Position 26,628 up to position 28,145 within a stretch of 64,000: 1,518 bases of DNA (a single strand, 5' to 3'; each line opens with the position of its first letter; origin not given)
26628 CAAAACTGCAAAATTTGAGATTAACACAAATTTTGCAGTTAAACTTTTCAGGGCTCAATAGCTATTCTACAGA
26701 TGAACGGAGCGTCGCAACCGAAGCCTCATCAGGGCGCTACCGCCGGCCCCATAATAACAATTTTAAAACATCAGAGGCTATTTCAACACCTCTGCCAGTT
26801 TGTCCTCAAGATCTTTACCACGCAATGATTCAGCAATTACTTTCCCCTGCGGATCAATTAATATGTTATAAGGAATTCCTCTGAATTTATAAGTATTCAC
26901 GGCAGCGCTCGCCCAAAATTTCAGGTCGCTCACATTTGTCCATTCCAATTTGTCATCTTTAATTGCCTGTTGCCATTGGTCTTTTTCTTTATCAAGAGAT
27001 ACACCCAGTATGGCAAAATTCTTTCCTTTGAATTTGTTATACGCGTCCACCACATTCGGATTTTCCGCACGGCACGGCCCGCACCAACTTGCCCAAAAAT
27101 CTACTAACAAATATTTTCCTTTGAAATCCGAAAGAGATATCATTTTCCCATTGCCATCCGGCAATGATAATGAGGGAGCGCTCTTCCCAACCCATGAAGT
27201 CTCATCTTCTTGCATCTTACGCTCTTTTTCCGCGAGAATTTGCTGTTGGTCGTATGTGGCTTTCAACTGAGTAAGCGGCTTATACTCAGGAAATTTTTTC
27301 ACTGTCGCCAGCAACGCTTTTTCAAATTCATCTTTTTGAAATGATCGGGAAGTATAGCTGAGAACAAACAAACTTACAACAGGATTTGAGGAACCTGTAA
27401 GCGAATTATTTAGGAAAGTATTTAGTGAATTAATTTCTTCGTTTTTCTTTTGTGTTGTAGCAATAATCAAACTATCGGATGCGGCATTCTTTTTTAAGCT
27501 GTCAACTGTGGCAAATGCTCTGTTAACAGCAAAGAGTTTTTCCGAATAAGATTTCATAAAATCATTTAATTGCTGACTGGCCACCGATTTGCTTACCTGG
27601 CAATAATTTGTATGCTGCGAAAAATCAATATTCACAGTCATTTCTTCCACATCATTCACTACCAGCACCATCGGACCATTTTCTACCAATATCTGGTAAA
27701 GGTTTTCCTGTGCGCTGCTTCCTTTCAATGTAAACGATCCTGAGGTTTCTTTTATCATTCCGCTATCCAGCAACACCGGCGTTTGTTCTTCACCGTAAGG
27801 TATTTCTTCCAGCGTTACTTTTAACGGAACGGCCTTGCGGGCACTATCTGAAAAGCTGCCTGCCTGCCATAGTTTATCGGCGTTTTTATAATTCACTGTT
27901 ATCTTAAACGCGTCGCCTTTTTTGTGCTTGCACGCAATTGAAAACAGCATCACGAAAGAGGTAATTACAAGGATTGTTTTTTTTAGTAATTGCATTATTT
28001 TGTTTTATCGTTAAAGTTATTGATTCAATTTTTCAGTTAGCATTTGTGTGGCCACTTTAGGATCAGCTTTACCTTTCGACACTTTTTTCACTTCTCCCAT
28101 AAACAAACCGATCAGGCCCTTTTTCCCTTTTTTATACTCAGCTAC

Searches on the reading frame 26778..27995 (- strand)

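Call 32: search_protein_families(library=pfam, proteins=[window:26778-27995:-], max_evalue=0.001)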
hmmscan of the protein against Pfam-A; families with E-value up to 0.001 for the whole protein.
window:26778-27995:- (405 aa): 6 families
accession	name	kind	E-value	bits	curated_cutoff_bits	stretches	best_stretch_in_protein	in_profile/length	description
PF00578.27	AhpC-TSA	-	1.3e-23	83.7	26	1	269-387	1-122/124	AhpC/TSA family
PF13905.12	Thioredoxin_8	-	1.3e-20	74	27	1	293-386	1-94/94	Thioredoxin-like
PF08534.16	Redoxin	-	7.9e-19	68.3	26.6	1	269-395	2-137/148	Redoxin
PF00085.26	Thioredoxin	-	6.2e-10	39.5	23.5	1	294-342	19-66/103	Thioredoxin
PF13098.12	Thioredoxin_2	-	1.3e-06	29.1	27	1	292-389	4-89/104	Thioredoxin-like domain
PF00255.25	GSHPx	-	2.1e-05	24.5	27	1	279-337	7-64/108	Glutathione peroxidase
